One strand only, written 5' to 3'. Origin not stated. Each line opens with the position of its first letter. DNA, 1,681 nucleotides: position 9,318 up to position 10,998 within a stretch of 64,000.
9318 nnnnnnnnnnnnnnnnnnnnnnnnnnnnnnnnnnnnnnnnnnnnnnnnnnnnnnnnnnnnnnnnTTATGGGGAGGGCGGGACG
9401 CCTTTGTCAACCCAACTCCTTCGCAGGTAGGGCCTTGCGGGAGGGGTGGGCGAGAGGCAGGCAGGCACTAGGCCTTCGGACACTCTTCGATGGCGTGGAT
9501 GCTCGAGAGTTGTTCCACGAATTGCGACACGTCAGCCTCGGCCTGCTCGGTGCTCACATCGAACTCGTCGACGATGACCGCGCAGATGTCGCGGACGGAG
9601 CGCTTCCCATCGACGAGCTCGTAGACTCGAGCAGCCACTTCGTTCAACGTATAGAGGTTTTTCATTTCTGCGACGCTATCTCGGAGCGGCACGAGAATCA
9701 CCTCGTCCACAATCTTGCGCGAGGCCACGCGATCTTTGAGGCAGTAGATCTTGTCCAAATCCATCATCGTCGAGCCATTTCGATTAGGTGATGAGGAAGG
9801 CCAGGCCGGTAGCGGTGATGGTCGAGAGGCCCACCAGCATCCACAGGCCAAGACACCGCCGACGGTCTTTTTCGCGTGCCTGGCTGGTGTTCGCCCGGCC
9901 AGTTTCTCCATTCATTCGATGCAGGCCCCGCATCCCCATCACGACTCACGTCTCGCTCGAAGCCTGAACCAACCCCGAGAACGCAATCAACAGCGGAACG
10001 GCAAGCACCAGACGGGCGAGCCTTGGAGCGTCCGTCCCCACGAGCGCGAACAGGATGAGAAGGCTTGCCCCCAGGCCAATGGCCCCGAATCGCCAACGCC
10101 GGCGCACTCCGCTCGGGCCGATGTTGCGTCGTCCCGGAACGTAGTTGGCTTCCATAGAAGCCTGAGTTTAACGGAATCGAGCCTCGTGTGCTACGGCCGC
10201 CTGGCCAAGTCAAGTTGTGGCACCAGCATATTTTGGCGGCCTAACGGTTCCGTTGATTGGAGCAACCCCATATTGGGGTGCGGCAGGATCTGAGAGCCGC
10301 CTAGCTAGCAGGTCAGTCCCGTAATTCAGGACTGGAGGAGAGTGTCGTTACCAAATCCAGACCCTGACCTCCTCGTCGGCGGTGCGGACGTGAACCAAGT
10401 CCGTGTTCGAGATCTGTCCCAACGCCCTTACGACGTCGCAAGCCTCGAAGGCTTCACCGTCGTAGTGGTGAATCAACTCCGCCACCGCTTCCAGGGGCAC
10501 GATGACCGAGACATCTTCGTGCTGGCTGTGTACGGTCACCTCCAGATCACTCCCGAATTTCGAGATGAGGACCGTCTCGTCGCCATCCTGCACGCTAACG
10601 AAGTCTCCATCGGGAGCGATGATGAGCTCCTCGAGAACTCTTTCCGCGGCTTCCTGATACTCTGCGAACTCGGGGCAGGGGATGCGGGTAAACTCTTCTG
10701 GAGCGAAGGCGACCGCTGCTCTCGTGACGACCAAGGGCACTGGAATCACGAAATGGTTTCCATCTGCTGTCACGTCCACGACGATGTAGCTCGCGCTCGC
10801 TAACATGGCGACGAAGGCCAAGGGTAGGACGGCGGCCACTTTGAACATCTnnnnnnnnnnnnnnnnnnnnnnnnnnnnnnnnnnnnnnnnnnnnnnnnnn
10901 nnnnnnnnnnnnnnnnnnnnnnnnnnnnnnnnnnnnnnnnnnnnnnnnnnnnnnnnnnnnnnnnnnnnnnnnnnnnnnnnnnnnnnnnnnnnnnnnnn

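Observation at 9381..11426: Stand-alone PqqD-like peptide-binding protein clustered with a small membrane protein and two tandem paralogous secreted repeat proteins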

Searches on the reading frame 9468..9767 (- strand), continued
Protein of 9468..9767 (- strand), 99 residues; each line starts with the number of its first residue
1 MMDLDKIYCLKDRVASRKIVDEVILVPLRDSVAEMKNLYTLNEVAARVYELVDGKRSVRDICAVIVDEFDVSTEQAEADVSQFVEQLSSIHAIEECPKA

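Call 46: search_solved_structures(query=window:9468-9767:-, max_evalue=1, show_alignments=2)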
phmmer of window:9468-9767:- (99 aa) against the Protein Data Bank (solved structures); distinct sequences matched with E-value up to 1: 4.
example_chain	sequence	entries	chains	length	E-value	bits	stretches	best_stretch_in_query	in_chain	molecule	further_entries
5v1u_A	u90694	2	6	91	0.0044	20.9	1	10-93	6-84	TbiB1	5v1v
5sxy_A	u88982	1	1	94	0.11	16.4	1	37-89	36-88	Bifunctional coenzyme PQQ synthesis protein C/D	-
3g2b_A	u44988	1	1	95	0.14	16.1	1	37-86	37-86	Coenzyme PQQ synthesis protein D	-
6jx3_B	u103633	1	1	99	0.2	15.6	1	38-87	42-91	TfuB1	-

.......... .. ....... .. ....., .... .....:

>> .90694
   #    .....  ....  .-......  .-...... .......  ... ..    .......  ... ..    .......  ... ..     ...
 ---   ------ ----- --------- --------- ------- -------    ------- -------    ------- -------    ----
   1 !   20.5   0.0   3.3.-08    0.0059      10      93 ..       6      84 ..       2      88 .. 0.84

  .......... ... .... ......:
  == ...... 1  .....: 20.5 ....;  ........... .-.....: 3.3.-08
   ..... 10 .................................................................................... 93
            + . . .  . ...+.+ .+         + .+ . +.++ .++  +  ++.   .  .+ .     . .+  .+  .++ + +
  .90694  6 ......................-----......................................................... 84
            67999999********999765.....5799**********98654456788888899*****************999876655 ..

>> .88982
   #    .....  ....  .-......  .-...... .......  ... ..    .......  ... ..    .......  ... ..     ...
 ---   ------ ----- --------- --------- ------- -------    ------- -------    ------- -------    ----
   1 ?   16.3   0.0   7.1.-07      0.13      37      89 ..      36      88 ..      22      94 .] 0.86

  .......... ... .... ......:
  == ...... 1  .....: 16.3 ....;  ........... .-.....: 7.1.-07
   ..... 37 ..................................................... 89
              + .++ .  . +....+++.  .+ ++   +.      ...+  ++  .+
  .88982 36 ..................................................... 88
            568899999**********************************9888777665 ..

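Call 48: find_related_loci(query=A2, collection=metagenome_contigs, flank=6000)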
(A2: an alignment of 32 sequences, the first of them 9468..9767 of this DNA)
Query A2 (99 aa) in metagenome_contigs; peptide patterns used: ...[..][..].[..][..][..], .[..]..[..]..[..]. (x = any residue, [..] = any of these).
600 stretches matched a pattern (row limit reached: there are more); 414 encode a relative of the query (tblastn E <= 1e-3); the best 80 are kept; 80 distinct loci.
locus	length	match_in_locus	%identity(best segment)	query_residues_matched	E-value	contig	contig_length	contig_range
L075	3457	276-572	90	1-99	2e-55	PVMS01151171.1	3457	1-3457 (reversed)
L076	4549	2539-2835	75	1-99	1e-48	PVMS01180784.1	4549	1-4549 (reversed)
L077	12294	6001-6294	73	2-99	5e-46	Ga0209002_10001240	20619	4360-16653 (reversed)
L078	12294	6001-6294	73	2-99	5e-46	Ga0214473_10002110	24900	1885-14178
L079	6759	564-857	73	2-99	5e-46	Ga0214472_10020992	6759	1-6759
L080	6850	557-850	72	2-99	3e-45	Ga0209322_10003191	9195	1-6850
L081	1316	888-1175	76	2-97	3e-46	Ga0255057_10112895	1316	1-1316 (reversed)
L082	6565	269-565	71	1-99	3e-43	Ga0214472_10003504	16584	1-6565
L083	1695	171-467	71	1-99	4e-42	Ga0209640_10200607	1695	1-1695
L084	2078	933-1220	67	2-97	2e-38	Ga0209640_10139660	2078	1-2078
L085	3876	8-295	64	2-97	2e-37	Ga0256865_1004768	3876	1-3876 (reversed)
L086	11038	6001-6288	64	2-97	3e-37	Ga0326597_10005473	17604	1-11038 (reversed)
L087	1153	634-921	64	2-97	3e-38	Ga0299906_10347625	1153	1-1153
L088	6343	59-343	63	1-95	1e-36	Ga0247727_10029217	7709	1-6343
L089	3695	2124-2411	63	2-97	8e-37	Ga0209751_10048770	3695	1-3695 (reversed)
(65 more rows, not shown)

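Call 54: find_encoding_contigs(protein=P0137, flank=10000, max_places=4)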
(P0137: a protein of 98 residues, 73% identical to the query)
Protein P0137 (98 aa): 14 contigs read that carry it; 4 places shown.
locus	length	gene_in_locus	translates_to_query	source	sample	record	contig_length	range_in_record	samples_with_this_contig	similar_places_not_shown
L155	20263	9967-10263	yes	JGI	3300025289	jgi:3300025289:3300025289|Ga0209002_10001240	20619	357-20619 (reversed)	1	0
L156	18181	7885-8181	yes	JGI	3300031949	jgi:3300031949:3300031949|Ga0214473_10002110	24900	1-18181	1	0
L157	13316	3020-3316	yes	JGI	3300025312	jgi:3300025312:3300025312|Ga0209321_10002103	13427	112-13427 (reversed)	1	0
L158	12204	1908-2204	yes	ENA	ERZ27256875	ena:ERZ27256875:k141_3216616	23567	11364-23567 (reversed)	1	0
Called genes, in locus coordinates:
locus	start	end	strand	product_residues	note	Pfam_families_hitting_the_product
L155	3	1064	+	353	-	?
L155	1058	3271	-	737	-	PF02706:Wzz, PF01656:CbiA, PF10609:ParA, PF13614:AAA_31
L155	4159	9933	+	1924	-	PF13385:Laminin_G_3, PF13229:Beta_helix (weak), PF01364:Peptidase_C25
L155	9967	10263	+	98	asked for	PF05402:PqqD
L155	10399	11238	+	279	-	PF02811:PHP (weak), PF13263:PHP_C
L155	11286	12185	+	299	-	PF01551:Peptidase_M23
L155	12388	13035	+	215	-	-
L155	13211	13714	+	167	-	PF06491:Disulph_isomer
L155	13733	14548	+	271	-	PF00106:adh_short, PF08659:KR, PF13561:adh_short_C2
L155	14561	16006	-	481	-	PF14559:TPR_19 (faint), PF00027:cNMP_binding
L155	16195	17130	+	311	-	PF04055:Radical_SAM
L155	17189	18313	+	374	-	-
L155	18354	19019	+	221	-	PF02223:Thymidylate_kin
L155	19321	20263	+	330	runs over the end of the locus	PF13177:DNA_pol3_delta2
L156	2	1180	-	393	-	?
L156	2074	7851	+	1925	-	PF13385:Laminin_G_3, PF13229:Beta_helix (weak), PF01364:Peptidase_C25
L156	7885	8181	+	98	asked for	PF05402:PqqD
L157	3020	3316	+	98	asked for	PF05402:PqqD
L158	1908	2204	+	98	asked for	PF05402:PqqD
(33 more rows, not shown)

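Call 68: search_protein_families(library=ncbifam, proteins=[L073:8292-9377:+, L073:9382-9549:+, L073:9597-10403:+, L073:6928-7986:+, L073:8001-8288:+, L155:4159-9933:+], max_evalue=0.01)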
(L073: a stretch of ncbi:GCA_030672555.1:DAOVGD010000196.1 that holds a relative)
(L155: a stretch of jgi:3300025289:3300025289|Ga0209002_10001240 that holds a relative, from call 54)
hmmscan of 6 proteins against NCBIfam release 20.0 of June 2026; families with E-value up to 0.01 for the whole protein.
L073:8292-9377:+ (361 aa): 61 families (the best 25 are shown)
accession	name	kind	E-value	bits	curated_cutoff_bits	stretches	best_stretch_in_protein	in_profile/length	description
TIGR04545.1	rSAM_ahbD_hemeb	equivalog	5.7e-37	127.9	500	1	34-200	5-168/339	heme b synthase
TIGR03962.1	mycofact_rSAM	equivalog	3e-35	122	265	1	27-325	10-310/339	mycofactocin radical SAM maturase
TIGR04055.1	rSAM_NirJ2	equivalog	6.2e-34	118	500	2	35-198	6-165/326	putative heme d1 biosynthesis radical SAM protein NirJ2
NF045574.1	sacti_mat_StsB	exception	1.9e-28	99.5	625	1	35-349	102-417/466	StsB family radical SAM/SPASM domain sactipeptide maturase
TIGR04051.1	rSAM_NirJ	equivalog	4e-27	95.1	515.45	1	35-200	8-169/354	heme d1 biosynthesis radical SAM protein NirJ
TIGR04546.1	rSAM_ahbC_deAc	equivalog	1.6e-26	93.1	650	1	34-190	44-193/390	12,18-didecarboxysiroheme deacetylase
TIGR04133.1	rSAM_w_lipo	hypoth_equivalog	6e-26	91.2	425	1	33-325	28-328/350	TIGR04133 family radical SAM/SPASM protein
TIGR04054.1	rSAM_NirJ1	equivalog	2.2e-24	85.8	650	1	11-195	19-198/387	putative heme d1 biosynthesis radical SAM protein NirJ1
TIGR04053.2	TIGR04053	equivalog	9.8e-24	84.3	395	1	28-200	7-179/366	TIGR04053 family radical SAM/SPASM domain-containing protein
TIGR04347.1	pseudo_SAM_Halo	equivalog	3.7e-23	82.4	525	1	34-204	43-210/390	TIGR04347 family pseudo-SAM/SPASM protein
TIGR02109.1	PQQ_syn_pqqE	equivalog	8.9e-21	74.2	381.35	1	27-198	5-173/358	pyrroloquinoline quinone biosynthesis protein PqqE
TIGR04250.1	SCM_rSAM_ScmE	equivalog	1.4e-20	73.5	400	1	33-193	7-164/358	SynChlorMet cassette radical SAM/SPASM protein ScmE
NF012164.0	AlbA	equivalog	1.8e-20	72.8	850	1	27-282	111-360/442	subtilosin maturase AlbA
TIGR04251.1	SCM_rSAM_ScmF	equivalog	1.6e-18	67.3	400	1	35-200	10-175/353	SynChlorMet cassette radical SAM/SPASM protein ScmF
TIGR02668.1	moaA_archaeal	equivalog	2.5e-18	66.1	325.25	1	33-202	14-182/303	GTP 3',8-cyclase MoaA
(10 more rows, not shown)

L073:9382-9549:+ (55 aa): 0 families

L073:9597-10403:+ (268 aa): 3 families
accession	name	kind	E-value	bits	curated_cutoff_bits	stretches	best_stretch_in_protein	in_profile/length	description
TIGR04355.1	HprK_rel_B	hypoth_equivalog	1.7e-09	37.3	200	1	108-175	136-202/351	HprK-related kinase B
TIGR04249.1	SCM_chp_ScmC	equivalog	9.8e-06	25.1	125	1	113-219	122-234/292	SynChlorMet cassette protein ScmC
TIGR04352.1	HprK_rel_A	equivalog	0.00027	20.1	200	1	117-173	97-152/280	HprK-related kinase A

L073:6928-7986:+ (352 aa): 2 families
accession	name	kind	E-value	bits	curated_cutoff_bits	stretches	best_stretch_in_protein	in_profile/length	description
NF053512.1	nitric_RR_NosR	exception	2.1e-19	69.9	400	1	111-280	185-354/422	response regulator c-di-GMP phosphodiesterase, NosR family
TIGR00277.1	HDIG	domain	0.0055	16.6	27.6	1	145-203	29-78/84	HDIG domain-containing metalloprotein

L073:8001-8288:+ (95 aa): 7 families
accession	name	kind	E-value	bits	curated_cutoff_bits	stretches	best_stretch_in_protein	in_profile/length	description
NF033536.1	lasso_PqqD_Bac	exception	3.9e-08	33.3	80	1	4-88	4-82/88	lasso peptide biosynthesis PqqD family chaperone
TIGR03859.1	PQQ_PqqD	equivalog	6.4e-07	29.2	46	1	35-88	24-76/81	pyrroloquinoline quinone biosynthesis peptide chaperone PqqD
TIGR04248.1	SCM_PqqD_rel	equivalog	8.3e-06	25.9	100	1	36-84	25-73/84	SynChlorMet cassette protein ScmD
NF002535.0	PRK02079.1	equivalog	3e-05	23.7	101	1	36-84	34-81/92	pyrroloquinoline quinone biosynthesis peptide chaperone PqqD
TIGR04302.1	geo_PqqD_fam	equivalog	0.0001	22.7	100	1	37-88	46-96/102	GeoRSP system PqqD family peptide chaperone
NF033530.1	lasso_PqqD_Strm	exception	0.0017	18.6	70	1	38-90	24-76/78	lasso peptide biosynthesis PqqD family chaperone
NF050069.2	PqqD_rel_WgkC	exception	0.003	17.5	110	1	33-86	28-80/103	PqqD family peptide maturation chaperone WgkC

L155:4159-9933:+ (1924 aa): 3 families
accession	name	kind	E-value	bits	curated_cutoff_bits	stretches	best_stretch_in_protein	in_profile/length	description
NF033707.1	T9SS_sortase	equivalog_domain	3.6e-51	173.9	420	1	1478-1923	260-733/1095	type IX secretion system sortase PorU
NF052324.1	PorU_rel_Nterm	equivalog_domain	5.7e-35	120.7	450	1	1395-1922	207-765/879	putative type IX secretion system sortase PorU2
NF052521.1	TafC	equivalog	1.8e-07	30.6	410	1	198-372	199-362/373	TafC family fimbrial protein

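Call 88: predict_structure(alignment_id=A2)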
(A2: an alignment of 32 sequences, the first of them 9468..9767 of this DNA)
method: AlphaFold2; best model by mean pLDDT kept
length: 99 residues; sequences in the alignment: 32
mean_pLDDT: 71.9   pTM: 0.60
mean pLDDT of the five models: 71.9, 70.7, 68.0, 64.8, 63.7
residues with pLDDT >= 90: 0; 70-90: 64; 50-70: 20; < 50: 15
segments of 3 or more residues with pLDDT < 50: 25-36
pLDDT, mean of each block of 10 residues (from residue 1): 77 55 48 48 78 86 86 85 83 72
secondary structure, 60 per line:
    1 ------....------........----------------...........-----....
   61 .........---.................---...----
elements in order: E7-10 H17-24 H41-51 H58-69 H73-89 E93-95

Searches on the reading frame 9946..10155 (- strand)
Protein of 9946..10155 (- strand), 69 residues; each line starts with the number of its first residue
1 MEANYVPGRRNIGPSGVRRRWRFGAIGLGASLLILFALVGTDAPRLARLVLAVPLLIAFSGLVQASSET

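Call 5: search_protein_families(library=pfam, proteins=[window:9946-10155:-], max_evalue=0.1)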
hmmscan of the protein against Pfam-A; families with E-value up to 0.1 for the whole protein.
window:9946-10155:- (69 aa): 0 families

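Call 6: search_protein_families(library=ncbifam, proteins=[window:9946-10155:-], max_evalue=0.1)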
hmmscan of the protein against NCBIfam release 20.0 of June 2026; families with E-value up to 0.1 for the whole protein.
window:9946-10155:- (69 aa): 1 family
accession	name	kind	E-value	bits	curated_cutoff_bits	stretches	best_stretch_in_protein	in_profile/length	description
NF033634.1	SLATT_1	domain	0.043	13.8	41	1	19-63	25-68/132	SLATT domain-containing protein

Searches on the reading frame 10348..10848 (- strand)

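Call 5: search_protein_families(library=pfam, proteins=[window:10348-10848:-], max_evalue=0.1)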
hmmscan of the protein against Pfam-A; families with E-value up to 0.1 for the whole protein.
window:10348-10848:- (166 aa): 0 families

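Call 6: search_protein_families(library=ncbifam, proteins=[window:10348-10848:-], max_evalue=0.1)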
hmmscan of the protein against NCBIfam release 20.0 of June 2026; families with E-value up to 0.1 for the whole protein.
window:10348-10848:- (166 aa): 1 family
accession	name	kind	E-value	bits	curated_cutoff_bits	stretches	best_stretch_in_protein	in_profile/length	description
NF009318.0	PRK12674.2-3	equivalog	0.012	16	97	1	113-146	42-75/102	Na+/H+ antiporter subunit G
